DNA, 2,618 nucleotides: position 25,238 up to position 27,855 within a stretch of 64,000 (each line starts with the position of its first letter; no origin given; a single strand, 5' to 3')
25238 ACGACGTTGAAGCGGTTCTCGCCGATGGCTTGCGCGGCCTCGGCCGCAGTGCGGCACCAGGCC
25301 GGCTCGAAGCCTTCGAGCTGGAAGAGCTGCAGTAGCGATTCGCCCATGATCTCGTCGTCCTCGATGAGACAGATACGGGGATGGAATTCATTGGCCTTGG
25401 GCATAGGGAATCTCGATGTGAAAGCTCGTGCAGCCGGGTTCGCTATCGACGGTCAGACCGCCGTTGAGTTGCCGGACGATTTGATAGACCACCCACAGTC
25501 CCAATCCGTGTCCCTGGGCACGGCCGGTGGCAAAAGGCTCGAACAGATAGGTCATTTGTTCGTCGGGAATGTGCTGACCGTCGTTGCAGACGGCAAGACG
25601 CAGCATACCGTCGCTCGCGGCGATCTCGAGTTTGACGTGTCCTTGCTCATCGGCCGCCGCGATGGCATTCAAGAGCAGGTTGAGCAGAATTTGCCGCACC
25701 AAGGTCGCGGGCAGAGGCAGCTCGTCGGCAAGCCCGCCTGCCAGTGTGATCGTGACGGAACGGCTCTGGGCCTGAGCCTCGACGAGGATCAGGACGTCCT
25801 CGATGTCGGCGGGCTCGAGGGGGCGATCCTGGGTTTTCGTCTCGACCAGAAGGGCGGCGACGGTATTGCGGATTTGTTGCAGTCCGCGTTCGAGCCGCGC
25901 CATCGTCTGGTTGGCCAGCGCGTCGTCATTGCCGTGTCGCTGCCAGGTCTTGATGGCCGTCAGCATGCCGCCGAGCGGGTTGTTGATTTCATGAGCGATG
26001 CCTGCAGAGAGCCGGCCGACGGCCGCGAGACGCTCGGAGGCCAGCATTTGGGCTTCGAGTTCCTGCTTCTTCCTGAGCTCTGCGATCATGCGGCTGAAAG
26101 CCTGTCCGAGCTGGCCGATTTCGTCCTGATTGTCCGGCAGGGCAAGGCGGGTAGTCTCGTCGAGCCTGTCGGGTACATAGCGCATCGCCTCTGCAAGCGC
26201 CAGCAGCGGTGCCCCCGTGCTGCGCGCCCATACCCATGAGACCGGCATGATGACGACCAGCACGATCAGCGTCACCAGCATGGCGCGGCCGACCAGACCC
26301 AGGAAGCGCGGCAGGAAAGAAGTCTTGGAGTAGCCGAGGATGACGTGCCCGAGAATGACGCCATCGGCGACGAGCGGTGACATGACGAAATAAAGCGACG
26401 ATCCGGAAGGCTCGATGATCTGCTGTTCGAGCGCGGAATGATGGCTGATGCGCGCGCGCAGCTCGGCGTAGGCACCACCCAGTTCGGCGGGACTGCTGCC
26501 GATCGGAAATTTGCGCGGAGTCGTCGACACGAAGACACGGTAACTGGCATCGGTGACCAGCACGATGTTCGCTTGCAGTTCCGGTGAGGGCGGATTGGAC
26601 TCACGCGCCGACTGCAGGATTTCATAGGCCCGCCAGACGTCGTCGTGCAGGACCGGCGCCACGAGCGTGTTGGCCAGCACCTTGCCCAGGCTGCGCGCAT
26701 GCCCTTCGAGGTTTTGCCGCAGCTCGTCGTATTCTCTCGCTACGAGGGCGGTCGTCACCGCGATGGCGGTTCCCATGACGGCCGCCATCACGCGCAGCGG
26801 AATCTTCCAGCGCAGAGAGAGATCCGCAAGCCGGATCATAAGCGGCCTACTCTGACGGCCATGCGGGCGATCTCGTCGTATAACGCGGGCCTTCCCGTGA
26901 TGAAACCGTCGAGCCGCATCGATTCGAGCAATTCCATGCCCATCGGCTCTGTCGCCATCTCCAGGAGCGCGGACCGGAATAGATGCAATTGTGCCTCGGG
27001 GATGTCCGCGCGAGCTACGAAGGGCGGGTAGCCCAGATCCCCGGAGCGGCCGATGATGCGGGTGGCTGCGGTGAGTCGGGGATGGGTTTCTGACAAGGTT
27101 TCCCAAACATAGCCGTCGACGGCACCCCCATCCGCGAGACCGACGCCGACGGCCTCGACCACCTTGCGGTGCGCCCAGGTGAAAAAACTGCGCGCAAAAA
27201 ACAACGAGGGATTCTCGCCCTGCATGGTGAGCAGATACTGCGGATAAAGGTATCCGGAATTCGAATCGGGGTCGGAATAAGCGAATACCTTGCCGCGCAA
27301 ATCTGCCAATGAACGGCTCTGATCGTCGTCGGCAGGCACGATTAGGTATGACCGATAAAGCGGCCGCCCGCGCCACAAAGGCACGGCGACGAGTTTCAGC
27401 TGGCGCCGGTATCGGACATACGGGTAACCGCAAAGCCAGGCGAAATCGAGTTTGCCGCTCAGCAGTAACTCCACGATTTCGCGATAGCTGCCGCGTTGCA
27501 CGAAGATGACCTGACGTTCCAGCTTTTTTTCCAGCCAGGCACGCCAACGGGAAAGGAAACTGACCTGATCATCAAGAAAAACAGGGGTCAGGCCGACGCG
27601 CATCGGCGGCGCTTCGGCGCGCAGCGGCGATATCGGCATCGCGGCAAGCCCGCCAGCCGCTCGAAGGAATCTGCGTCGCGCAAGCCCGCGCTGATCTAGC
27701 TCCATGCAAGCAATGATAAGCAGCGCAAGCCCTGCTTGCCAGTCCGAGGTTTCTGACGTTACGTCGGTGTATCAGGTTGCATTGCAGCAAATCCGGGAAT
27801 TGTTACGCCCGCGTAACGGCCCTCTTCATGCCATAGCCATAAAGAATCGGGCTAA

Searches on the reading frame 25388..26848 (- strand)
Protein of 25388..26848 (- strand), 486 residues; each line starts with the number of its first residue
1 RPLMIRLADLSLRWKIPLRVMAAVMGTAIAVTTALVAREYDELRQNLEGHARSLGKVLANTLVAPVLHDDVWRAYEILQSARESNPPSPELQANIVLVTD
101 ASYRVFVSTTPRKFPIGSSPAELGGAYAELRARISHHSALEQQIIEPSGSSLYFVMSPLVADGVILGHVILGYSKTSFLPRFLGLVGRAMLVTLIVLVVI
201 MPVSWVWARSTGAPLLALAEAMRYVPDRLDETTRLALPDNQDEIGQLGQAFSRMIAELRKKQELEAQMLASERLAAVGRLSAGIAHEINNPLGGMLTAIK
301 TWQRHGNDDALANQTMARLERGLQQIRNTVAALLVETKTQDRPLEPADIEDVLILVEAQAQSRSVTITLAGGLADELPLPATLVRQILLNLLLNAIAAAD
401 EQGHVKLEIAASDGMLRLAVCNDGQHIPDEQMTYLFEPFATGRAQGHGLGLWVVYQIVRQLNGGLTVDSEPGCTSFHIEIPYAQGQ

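Call 14: search_protein_families(library=pfam, proteins=[window:25388-26848:-], max_evalue=0.01)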
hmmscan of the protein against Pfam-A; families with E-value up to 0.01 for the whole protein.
window:25388-26848:- (486 aa): 5 families
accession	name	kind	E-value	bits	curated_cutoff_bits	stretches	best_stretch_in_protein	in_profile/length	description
PF02518.31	HATPase_c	-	4.8e-21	75.7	26.4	1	383-483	5-110/111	Histidine kinase-, DNA gyrase B-, and HSP90-like ATPase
PF00672.30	HAMP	-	3.8e-07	30.8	25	1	208-259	3-52/53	HAMP domain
PF00512.31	HisKA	-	5.6e-07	30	26.9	1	278-335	3-59/66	His Kinase A (phospho-acceptor) domain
PF14501.12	HATPase_c_5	-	7.9e-05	23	22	1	386-481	8-102/102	GHKL domain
PF13581.12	HATPase_c_2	-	0.0055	17.1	27.4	0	391-461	39-112/127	Histidine kinase-like ATPase domain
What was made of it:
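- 25388..26839 (-): S1: membrane sensor histidine kinase (AioS-like). Its start overlaps the X1 stop and its end overlaps the R1 start. Pfam HAMP, HisKA and HATPase_c (call 14).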

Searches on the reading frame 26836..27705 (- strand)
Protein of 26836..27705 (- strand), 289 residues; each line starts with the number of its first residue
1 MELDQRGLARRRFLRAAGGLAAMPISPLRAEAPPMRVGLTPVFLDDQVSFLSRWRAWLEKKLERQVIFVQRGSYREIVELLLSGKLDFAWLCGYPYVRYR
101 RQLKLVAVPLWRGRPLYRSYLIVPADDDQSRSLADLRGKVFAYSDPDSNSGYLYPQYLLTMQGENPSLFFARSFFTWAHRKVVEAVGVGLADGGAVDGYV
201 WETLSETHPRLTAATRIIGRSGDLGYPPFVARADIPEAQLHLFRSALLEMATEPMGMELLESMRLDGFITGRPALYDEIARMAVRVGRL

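Call 4: search_protein_families(library=ncbifam, proteins=[window:26836-27705:-], max_evalue=0.00001)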
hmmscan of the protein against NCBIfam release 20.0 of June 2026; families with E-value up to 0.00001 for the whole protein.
window:26836-27705:- (289 aa): 3 families
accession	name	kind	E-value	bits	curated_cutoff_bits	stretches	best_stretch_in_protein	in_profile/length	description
TIGR01098.1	3A0109s03R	subfamily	1.7e-30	106.4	112.05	1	55-249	54-252/253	phosphate/phosphite/phosphonate ABC transporter substrate-binding protein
TIGR04553.1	ABC_peri_selen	hypoth_equivalog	5.3e-28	98.1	250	1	56-287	24-263/266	putative selenate ABC transporter substrate-binding protein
TIGR03431.1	PhnD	equivalog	3e-24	85.9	261.1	1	55-283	50-283/288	phosphonate ABC transporter substrate-binding protein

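Call 14: search_protein_families(library=pfam, proteins=[window:26836-27705:-], max_evalue=0.01)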
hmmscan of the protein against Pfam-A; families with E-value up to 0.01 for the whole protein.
window:26836-27705:- (289 aa): 1 family
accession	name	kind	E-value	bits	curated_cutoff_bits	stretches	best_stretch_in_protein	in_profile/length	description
PF12974.12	Phosphonate-bd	-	1.2e-55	189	27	1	38-276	2-242/242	ABC transporter, phosphonate, periplasmic substrate-binding protein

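Call 20: search_solved_structures(query=window:26836-27705:-, max_evalue=0.001, show_alignments=3)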
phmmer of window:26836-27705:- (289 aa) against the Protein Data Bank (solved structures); distinct sequences matched with E-value up to 0.001: 16.
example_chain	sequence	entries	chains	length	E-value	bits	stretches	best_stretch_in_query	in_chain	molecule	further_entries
6esv_A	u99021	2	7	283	4e-71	243.1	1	33-289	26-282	Putative periplasmic phosphite-binding-like protein (Pbl) PtxB-like protein designated Aio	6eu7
6esk_A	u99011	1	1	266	8.7e-71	242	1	34-289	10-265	Putative periplasmic phosphite-binding-like protein (Pbl) PtxB-like protein designated Aio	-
8ed5_A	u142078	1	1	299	1.8e-67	231.1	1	19-289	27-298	Putative periplasmic phosphite-binding-like protein (Pbl) PtxB-like protein designated Aio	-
6x6b_A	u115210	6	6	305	3.3e-37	131.8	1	56-285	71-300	ArrX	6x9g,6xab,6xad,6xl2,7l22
6x8w_A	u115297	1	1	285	2.9e-36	128.7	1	56-285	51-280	ArrX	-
5o2j_A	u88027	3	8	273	1.1e-13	54.6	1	54-283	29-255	Probable phosphite transport system-binding protein PtxB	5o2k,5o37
7s6g_A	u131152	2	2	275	4.6e-11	46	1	33-284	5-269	Phosphonate ABC type transporter/ substrate binding component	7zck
5jvb_A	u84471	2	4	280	8e-10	42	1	55-270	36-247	Phosphonate ABC transporter, periplasmic phosphonate-binding protein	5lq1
5lv1_A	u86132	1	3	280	1.6e-07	34.4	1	56-282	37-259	PtxB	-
5lq5_A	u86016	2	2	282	2e-07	34.1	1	54-235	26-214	Putative phosphonate binding protein for ABC transporter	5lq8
6ght_A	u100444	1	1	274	6.7e-06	29.1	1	69-178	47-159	Probable phosphite transport system-binding protein HtxB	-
5me4_A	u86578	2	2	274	6.8e-06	29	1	69-177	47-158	Probable phosphite transport system-binding protein HtxB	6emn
6ghq_A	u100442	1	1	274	7.1e-06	29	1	69-177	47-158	Probable phosphite transport system-binding protein HtxB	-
3n5l_A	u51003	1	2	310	1.6e-05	27.8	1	70-248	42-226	Binding protein component of ABC phosphonate transporter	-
3p7i_A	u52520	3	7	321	0.00086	22.2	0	47-236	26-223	PhnD, subunit of alkylphosphonate ABC transporter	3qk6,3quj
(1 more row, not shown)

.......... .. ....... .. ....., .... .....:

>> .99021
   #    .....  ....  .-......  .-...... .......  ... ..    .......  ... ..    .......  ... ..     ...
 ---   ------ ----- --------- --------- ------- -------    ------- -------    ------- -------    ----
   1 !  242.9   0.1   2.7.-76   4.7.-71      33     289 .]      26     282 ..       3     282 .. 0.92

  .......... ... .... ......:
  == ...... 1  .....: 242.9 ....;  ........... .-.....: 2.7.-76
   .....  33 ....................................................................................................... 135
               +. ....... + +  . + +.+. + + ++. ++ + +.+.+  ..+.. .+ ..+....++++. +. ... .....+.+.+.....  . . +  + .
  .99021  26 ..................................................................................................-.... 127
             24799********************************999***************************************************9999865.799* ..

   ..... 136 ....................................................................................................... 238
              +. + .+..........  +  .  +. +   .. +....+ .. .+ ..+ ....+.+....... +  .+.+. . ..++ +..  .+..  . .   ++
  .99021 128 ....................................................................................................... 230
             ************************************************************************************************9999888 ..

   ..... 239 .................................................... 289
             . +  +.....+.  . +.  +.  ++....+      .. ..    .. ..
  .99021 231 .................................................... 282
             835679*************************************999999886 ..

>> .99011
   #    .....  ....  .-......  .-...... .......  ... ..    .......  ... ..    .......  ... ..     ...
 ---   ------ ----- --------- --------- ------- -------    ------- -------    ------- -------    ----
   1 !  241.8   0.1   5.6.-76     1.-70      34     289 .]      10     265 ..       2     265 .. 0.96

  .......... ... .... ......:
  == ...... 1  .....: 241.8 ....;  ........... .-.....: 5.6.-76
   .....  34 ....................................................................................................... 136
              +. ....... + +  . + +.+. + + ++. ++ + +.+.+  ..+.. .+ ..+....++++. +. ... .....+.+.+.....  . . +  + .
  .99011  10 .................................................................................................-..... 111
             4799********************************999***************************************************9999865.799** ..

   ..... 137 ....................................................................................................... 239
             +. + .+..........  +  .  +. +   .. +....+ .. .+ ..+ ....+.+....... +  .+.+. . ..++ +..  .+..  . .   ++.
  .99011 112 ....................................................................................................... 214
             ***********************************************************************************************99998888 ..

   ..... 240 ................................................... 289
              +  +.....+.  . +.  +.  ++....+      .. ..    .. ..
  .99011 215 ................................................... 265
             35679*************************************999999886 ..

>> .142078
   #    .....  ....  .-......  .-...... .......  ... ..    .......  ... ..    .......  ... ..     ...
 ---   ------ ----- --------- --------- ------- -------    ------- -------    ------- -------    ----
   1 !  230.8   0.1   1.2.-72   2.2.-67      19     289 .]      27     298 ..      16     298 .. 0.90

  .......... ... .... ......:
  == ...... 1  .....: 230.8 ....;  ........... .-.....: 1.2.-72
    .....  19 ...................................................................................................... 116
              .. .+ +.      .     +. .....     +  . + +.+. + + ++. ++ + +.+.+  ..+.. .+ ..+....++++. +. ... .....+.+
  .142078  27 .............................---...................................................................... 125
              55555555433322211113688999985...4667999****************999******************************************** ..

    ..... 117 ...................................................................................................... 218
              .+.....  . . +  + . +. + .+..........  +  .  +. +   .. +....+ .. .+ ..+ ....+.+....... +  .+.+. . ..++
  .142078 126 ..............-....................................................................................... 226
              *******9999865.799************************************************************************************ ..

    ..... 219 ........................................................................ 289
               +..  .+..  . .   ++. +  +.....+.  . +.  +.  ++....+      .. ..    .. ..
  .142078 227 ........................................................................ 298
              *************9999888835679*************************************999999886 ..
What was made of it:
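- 26836..27705 (-): X1: periplasmic AioX-type arsenic-oxyanion sensor protein with a Tat/RR-type signal. PDB AioX 6esv 243 bits, ArrX 6x6b 132 bits (call 20).
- X1 matches AioX at 243 bits and ArrX at 132 bits (call 20).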

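Call 65: search_solved_structures(query=window:26836-27705:-, max_evalue=1e-30, show_alignments=5)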
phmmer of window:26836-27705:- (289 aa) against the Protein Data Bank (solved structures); distinct sequences matched with E-value up to 1e-30: 5.
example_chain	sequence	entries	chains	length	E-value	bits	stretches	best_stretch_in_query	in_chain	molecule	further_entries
6esv_A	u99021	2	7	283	4e-71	243.1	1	33-289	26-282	Putative periplasmic phosphite-binding-like protein (Pbl) PtxB-like protein designated Aio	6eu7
6esk_A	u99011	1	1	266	8.7e-71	242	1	34-289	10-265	Putative periplasmic phosphite-binding-like protein (Pbl) PtxB-like protein designated Aio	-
8ed5_A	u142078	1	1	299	1.8e-67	231.1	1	19-289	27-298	Putative periplasmic phosphite-binding-like protein (Pbl) PtxB-like protein designated Aio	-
6x6b_A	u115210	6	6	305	3.3e-37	131.8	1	56-285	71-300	ArrX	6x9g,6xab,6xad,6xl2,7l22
6x8w_A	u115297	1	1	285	2.9e-36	128.7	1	56-285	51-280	ArrX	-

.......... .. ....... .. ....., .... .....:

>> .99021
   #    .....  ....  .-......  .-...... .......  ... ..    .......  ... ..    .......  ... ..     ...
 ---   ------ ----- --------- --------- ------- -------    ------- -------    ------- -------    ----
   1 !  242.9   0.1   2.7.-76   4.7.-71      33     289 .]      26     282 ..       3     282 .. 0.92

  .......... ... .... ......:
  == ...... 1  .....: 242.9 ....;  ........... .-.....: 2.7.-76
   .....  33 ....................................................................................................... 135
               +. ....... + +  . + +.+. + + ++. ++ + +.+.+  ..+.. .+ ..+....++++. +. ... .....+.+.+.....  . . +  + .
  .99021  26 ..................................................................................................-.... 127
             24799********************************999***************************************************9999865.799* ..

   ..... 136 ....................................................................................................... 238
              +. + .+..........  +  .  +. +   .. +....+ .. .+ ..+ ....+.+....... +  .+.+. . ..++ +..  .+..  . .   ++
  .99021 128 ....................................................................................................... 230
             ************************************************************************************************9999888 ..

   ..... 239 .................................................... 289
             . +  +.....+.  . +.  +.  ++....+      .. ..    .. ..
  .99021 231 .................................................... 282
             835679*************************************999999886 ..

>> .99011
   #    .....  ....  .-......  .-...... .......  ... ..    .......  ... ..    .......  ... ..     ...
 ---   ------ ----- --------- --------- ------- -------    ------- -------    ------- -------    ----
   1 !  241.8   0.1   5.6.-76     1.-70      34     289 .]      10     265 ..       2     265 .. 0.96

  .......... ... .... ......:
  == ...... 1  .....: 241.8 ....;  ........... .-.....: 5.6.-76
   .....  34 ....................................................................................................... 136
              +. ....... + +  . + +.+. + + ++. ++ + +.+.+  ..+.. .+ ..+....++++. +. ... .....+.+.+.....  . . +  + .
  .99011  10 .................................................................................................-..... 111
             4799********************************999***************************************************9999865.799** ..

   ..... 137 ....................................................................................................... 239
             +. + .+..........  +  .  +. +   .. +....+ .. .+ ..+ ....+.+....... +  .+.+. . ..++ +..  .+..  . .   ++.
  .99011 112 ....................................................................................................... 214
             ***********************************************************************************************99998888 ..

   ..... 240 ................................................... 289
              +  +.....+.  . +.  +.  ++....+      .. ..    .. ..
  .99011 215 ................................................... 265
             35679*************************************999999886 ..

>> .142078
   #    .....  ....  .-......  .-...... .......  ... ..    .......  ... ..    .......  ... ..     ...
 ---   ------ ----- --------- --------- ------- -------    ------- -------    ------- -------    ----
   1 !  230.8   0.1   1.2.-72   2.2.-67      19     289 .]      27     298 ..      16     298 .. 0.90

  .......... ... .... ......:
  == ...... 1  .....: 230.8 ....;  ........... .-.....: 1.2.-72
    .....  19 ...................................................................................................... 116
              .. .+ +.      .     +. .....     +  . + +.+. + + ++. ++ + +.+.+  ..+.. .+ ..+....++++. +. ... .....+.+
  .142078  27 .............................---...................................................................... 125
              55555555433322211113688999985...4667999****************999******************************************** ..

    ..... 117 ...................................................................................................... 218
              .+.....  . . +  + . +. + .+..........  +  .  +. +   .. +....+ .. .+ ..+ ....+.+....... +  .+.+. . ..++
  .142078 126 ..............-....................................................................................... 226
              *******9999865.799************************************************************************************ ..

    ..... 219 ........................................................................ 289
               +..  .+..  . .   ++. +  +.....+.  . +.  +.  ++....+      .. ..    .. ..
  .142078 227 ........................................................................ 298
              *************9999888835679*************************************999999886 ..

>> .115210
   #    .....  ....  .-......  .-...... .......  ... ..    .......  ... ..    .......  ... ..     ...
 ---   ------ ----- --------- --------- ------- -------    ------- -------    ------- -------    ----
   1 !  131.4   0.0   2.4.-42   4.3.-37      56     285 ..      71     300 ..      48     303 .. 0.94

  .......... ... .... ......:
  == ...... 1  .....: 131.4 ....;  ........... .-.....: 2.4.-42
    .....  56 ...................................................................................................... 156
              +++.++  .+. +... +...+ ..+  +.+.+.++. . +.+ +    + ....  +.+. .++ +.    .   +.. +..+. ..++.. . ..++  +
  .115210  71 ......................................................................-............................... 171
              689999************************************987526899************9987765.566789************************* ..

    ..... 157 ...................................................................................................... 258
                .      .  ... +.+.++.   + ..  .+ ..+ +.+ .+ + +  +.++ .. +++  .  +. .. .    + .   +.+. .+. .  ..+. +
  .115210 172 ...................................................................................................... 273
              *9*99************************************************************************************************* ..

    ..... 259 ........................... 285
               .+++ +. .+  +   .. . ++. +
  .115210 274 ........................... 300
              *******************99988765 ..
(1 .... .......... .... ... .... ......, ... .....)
